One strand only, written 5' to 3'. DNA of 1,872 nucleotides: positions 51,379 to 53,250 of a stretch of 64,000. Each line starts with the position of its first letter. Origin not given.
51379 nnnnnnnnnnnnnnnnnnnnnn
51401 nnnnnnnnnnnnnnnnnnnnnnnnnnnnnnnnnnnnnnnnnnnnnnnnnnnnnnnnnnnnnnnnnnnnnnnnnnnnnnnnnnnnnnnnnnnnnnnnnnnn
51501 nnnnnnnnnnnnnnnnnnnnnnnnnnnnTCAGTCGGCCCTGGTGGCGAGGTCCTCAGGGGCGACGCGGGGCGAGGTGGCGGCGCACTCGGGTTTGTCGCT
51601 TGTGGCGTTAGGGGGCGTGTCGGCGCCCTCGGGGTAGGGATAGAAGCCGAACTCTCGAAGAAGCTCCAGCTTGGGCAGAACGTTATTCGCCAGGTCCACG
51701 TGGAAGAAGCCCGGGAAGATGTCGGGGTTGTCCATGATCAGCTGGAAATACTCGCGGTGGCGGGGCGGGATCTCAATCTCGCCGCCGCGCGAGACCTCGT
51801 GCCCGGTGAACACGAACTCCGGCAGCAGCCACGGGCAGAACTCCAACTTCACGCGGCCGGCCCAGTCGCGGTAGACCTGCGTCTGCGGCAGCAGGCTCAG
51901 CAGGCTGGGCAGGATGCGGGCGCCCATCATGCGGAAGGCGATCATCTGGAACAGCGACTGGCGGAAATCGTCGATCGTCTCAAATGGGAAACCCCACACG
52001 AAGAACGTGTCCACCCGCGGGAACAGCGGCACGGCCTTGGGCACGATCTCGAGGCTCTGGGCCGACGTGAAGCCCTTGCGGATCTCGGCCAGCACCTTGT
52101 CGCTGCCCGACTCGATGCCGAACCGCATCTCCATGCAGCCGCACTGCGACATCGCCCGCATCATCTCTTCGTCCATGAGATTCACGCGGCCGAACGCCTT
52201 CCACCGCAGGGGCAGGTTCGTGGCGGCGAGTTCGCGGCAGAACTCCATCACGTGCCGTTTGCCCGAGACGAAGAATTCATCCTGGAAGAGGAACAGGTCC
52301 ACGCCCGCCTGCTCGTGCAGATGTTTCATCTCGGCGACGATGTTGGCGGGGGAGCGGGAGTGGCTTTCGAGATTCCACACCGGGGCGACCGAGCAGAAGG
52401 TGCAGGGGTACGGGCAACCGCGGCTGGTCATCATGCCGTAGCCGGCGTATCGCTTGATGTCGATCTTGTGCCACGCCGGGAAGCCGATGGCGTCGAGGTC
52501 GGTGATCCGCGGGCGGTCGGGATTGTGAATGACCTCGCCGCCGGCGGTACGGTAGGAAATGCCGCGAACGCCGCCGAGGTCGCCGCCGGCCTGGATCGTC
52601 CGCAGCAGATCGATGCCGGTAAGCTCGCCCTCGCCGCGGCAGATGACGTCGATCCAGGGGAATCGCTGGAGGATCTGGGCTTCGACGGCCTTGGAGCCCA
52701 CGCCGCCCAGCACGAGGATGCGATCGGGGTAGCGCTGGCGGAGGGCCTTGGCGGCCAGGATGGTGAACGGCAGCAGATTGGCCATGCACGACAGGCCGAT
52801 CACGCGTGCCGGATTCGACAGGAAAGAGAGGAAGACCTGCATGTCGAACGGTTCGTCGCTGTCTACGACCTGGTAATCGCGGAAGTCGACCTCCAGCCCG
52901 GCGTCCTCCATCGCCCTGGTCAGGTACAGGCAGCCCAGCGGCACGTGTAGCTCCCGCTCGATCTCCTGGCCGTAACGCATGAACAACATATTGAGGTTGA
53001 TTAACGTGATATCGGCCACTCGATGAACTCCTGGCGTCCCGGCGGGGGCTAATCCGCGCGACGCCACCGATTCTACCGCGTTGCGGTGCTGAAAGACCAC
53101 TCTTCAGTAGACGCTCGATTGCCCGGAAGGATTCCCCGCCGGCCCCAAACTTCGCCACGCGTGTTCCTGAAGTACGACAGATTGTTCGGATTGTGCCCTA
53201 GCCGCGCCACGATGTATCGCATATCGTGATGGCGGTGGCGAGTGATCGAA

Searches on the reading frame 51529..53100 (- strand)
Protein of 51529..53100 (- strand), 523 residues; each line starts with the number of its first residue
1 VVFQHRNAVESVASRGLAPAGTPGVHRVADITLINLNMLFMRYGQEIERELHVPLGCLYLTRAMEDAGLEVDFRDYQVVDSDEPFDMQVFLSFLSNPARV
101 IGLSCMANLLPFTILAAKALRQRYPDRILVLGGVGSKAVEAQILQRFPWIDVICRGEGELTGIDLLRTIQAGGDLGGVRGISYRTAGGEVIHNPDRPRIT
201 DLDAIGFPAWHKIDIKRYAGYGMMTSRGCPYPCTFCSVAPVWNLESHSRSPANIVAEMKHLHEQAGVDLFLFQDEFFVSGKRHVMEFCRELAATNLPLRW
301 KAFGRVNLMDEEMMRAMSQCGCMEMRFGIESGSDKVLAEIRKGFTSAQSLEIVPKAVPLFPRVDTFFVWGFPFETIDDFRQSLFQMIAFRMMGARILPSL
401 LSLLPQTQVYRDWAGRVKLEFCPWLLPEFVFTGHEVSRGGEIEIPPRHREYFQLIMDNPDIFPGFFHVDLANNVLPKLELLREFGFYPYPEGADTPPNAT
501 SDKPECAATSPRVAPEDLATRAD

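Call 3: search_protein_families(library=pfam, proteins=[window:51529-53100:-], max_evalue=0.01)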
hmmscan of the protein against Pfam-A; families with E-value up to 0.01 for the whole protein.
window:51529-53100:- (523 aa): 2 families
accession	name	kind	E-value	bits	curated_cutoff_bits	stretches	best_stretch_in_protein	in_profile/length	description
PF04055.27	Radical_SAM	-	6e-15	56.3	29.5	1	225-383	3-163/166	Radical SAM superfamily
PF02310.24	B12-binding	-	4.4e-12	46.3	32.1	1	52-161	12-116/121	B12 binding domain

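Call 4: search_protein_families(library=ncbifam, proteins=[window:51529-53100:-], max_evalue=0.01)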
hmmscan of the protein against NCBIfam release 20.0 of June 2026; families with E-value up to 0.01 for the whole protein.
window:51529-53100:- (523 aa): 26 families (the best 25 are shown)
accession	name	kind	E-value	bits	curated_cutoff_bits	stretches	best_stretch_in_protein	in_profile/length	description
NF050148.1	rSAM_ApyD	equivalog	1.3e-46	159.3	750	1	49-388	20-364/645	RiPP biosynthesis radical SAM protein ApyD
TIGR02026.1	BchE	equivalog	8.2e-45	153.6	481.35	1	40-353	9-329/497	magnesium-protoporphyrin IX monomethyl ester anaerobic oxidative cyclase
TIGR03471.1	HpnJ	equivalog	4.7e-33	114.8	577.6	1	110-411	81-385/472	hopanoid biosynthesis associated radical SAM protein HpnJ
TIGR03975.1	rSAM_ocin_1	subfamily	9.9e-31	106.9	281.85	1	92-382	123-423/606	RiPP maturation radical SAM C-methyltransferase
NF038361.1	rSAM_Sden_1168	equivalog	1.7e-29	102.9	575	1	53-342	84-403/560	Sden_1168 family B12-binding radical SAM P-methyltransferase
TIGR04479.1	bcpD_PhpK_rSAM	subfamily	3e-25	88.5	600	1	155-382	177-402/504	PhpK family radical SAM P-methyltransferase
TIGR04072.2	rSAM_ladder_B12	equivalog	2.8e-24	85.6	360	1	119-398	92-364/443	lipid biosynthesis B12-binding/radical SAM protein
TIGR04013.1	B12_SAM_MJ_1487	hypoth_equivalog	7.4e-24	84.3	251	2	97-264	43-195/382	TIGR04013 family B12-binding domain/radical SAM domain-containing protein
NF033712.0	B12_rSAM_KedN5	subfamily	1.8e-23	82.6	700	1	94-236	59-211/624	KedN5 family methylcobalamin-dependent radical SAM C-methyltransferase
TIGR04014.1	B12_SAM_MJ_0865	equivalog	7.1e-23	81.1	360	1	126-382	68-329/434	methyl-coenzyme M reductase glutamine C-methyltransferase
TIGR04385.1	B12_rSAM_cofa1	equivalog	2e-21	76.7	450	1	101-351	65-326/438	B12 lower ligand biosynthesis radical SAM protein BzaD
TIGR04367.1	HpnR_B12_rSAM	equivalog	6.5e-19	67.8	650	1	54-353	22-317/490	hopanoid C-3 methylase HpnR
NF040546.1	rSAM_CUAEP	equivalog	4.9e-18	65.1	500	1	98-392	48-343/468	CUAEP/CCAEP-tail radical SAM (seleno)protein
TIGR04190.1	B12_SAM_Ta0216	equivalog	3.2e-16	59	500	1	54-379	37-384/554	TIGR04190 family B12-binding domain/radical SAM domain protein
NF033070.1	rSAM_AprD4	equivalog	6.8e-16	58.2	500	1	222-342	198-319/456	AprD4 family radical SAM diol-dehydratase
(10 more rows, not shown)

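Call 9: find_homologous_proteins(query=window:51529-53016:-)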
Query window:51529-53016:- (495 aa): 1503 proteins with E <= 0.001 among 8000 candidates; the best 120 are listed.
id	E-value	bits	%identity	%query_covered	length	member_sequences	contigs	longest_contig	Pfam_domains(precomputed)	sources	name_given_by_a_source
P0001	0.0e+0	1160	100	100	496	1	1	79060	PF04055.28,PF02310.25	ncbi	-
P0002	1.7e-267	906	80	96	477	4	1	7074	PF04055.28,PF02310.25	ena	-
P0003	2.7e-259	879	74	100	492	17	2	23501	PF04055.28,PF02310.25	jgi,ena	-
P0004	1.2e-258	877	75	100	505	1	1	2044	PF04055.28,PF02310.25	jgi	jgi:anaerobic magnesium-protoporphyrin IX monomethyl ester cyclase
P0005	1.3e-258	877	74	100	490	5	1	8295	PF04055.28,PF02310.25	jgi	-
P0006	1.4e-258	877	74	100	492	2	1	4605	PF04055.28,PF02310.25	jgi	jgi:radical SAM superfamily enzyme YgiQ (UPF0313 family)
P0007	2.0e-258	876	73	100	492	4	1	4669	PF04055.28,PF02310.25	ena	-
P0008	8.7e-258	874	75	100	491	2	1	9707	PF04055.28,PF02310.25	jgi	-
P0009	2.2e-257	873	75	100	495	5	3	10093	PF04055.28,PF02310.25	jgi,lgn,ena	jgi:radical SAM superfamily enzyme YgiQ (UPF0313 family)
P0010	4.1e-257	872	74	100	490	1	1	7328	PF04055.28,PF02310.25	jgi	jgi:anaerobic magnesium-protoporphyrin IX monomethyl ester cyclase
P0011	4.1e-257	872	75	99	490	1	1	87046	PF04055.28,PF02310.25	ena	-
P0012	2.3e-256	869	74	100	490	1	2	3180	PF04055.28,PF02310.25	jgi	-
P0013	4.3e-256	868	73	100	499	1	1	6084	PF04055.28,PF02310.25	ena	-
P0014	4.3e-256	868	75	100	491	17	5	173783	PF04055.28,PF02310.25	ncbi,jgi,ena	ncbi:MAG: radical SAM protein [Candidatus Brocadiia bacterium]|jgi:radical SAM superfamily enzyme Yg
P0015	7.2e-256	868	75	100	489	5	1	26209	PF04055.28,PF02310.25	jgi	-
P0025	1.5e-253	860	78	93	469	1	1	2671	PF04055.28,PF02310.25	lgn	-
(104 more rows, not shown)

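Call 11: find_related_loci(query=A1, collection=genome_contigs, flank=10000)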
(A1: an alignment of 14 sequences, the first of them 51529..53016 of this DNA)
Query A1 (495 aa) in genome_contigs; peptide patterns used: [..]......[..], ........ (x = any residue, [..] = any of these).
366 stretches matched a pattern; 234 encode a relative of the query (tblastn E <= 1e-3); the best 80 are kept; 80 distinct loci.
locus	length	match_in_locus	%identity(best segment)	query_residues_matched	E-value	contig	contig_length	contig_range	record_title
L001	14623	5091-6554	75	1-495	0e+0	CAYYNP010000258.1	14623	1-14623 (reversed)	MAG TPA_asm: uncultured Planctomycetaceae bacterium isolate SRP077602_co5_509 genome assembly, contig: NODE_18931_length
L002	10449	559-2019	74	1-494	0e+0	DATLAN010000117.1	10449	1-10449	MAG TPA_asm: Thermoguttaceae bacterium isolate SMAG_U14272 k141_4533478, whole genome shotgun sequence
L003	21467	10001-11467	75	1-493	0e+0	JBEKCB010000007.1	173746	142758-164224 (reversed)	MAG: Candidatus Brocadiia bacterium isolate SPRUCE 14 SPRUCE_14_7, whole genome shotgun sequence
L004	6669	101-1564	74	1-494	0e+0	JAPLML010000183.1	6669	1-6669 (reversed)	MAG: Planctomycetota bacterium isolate LacPavin_0920_SED3_MAG_68_11 LacPavin_0920_SED3_scaffold_1538259, whole genome sh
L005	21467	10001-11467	75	1-493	0e+0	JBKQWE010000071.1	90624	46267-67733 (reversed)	MAG: Candidatus Brocadiia bacterium isolate SEr3G3H3I__bin_258 SEr3G3H3I_000000246909, whole genome shotgun sequence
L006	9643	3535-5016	73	1-486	0e+0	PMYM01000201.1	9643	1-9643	MAG: Phycisphaerales bacterium isolate fen_1344 73.20110800_E2D.65_contig_11481, whole genome shotgun sequence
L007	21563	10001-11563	70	1-494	0e+0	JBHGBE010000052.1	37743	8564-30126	MAG: Phycisphaerae bacterium isolate SBS.BIN.4 SBSBIN4_contig_52, whole genome shotgun sequence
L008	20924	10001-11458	74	1-494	0e+0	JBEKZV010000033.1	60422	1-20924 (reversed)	MAG: Thermoguttaceae bacterium isolate SPRUCE 78 SPRUCE_78_33, whole genome shotgun sequence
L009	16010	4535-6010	72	1-495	0e+0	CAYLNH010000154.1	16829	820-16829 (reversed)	MAG TPA_asm: uncultured Lentisphaerales bacterium isolate SRP141376_co4_287 genome assembly, contig: NODE_5888_length_16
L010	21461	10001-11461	72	1-494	0e+0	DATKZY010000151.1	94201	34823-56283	MAG TPA_asm: Planctomycetota bacterium isolate SMAG_U14257 k141_1137842, whole genome shotgun sequence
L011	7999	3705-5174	74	2-494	0e+0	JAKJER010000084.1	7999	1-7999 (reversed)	MAG: Planctomycetota bacterium isolate UR.bin180 UR_contig_28564, whole genome shotgun sequence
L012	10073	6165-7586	75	1-474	0e+0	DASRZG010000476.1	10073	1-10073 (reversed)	MAG TPA_asm: Phycisphaerae bacterium isolate SMAG_U14157 k141_582149, whole genome shotgun sequence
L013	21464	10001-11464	72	1-495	0e+0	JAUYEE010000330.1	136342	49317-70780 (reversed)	MAG: bacterium isolate C20_metabat.bin.94 C20_k141_14807, whole genome shotgun sequence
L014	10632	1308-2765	73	1-493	0e+0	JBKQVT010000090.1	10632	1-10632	MAG: Thermoguttaceae bacterium isolate SEr3G3H3I__bin_143 SEr3G3H3I_000000196191, whole genome shotgun sequence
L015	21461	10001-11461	73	1-494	0e+0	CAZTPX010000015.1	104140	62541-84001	MAG TPA_asm: uncultured Planctomycetaceae bacterium isolate binchicken_co3_229 genome assembly, contig: NODE_460_length_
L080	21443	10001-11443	59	1-481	0e+0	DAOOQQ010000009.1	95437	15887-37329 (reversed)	MAG TPA_asm: Candidatus Ozemobacteraceae bacterium isolate AMR_MDS_2567 NODE_216_length_95437_cov_9.049842, whole genome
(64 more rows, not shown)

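Call 36: find_encoding_contigs(protein=P0002, flank=6000, max_places=3)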
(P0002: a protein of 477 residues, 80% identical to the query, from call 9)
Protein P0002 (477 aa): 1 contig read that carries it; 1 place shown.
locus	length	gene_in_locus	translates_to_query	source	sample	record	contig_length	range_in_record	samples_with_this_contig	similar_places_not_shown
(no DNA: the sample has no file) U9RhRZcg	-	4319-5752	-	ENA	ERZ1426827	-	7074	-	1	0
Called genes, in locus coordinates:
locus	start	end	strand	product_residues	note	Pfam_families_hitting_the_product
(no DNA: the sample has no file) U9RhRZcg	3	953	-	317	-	?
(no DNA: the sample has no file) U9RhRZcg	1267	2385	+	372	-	PF00144:Beta-lactamase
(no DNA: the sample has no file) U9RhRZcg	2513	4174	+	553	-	-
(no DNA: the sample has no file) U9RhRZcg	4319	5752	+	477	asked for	PF02310:B12-binding, PF04055:Radical_SAM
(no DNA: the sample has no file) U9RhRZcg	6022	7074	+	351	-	?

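Call 37: find_encoding_contigs(protein=P0025, flank=6000, max_places=3)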
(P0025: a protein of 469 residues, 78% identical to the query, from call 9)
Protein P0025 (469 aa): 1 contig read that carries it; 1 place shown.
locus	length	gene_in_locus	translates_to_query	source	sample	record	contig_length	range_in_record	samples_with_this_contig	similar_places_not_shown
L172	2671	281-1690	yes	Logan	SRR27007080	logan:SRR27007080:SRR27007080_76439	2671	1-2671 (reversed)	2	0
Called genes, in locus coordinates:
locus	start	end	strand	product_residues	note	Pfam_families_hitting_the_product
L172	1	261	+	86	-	?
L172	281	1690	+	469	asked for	PF02310:B12-binding, PF04055:Radical_SAM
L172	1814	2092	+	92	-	PF02604:PhdYeFM_antitox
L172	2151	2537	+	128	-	-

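Call 47: search_solved_structures(query=window:51529-53016:-, max_evalue=0.001)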
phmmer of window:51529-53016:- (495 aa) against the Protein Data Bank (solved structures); distinct sequences matched with E-value up to 0.001: 8.
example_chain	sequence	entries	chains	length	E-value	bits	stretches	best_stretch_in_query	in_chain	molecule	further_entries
9n1b_A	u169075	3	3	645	4.7e-16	61.5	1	70-363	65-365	Radical SAM protein | Radical SAM enzyme CysS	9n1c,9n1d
9ccb_A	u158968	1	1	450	1.3e-14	56.8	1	104-377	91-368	Radical SAM core domain-containing protein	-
6fd2_B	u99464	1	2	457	4.8e-14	54.9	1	195-382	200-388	Putative apramycin biosynthetic oxidoreductase 4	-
7kdx_A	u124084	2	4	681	1.3e-10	43.6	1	71-211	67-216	Methyltransferase TokK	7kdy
5ul2_A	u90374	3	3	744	1.8e-09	39.9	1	60-322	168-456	OxsB protein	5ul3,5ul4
6wte_A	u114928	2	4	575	1.4e-06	30.3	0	186-316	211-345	B12-binding domain-containing protein | Tryptophan-C2-methyltransferase containing B12-binding domain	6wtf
4jc0_A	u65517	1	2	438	3.6e-06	29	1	184-367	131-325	Ribosomal protein S12 methylthiotransferase RimO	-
2qgq_A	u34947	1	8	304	5.9e-06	28.2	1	196-367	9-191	Protein TM_1862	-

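Call 56: list_cluster_members(proteins=[P0001, P0241, P0121])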
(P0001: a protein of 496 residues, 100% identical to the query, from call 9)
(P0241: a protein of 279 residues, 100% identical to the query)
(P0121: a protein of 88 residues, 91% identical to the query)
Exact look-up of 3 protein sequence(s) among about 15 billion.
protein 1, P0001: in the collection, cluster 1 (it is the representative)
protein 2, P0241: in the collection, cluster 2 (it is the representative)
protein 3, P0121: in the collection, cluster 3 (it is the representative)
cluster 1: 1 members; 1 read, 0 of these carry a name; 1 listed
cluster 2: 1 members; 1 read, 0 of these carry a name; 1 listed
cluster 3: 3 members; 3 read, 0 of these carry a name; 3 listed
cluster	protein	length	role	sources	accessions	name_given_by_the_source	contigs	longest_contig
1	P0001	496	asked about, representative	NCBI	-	-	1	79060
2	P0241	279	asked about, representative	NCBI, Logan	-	-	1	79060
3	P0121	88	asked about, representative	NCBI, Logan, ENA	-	-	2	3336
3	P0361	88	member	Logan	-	-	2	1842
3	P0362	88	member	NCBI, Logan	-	-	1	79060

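Call 82: search_protein_families(library=padloc, proteins=[window:51529-53019:-], max_evalue=0.001)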
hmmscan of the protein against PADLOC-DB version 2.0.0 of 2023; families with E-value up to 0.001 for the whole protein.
window:51529-53019:- (496 aa): 1 family
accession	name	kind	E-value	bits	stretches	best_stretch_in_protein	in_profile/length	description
PDLC04689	PDC-M51A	-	2.5e-08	31.2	1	100-382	100-370/420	-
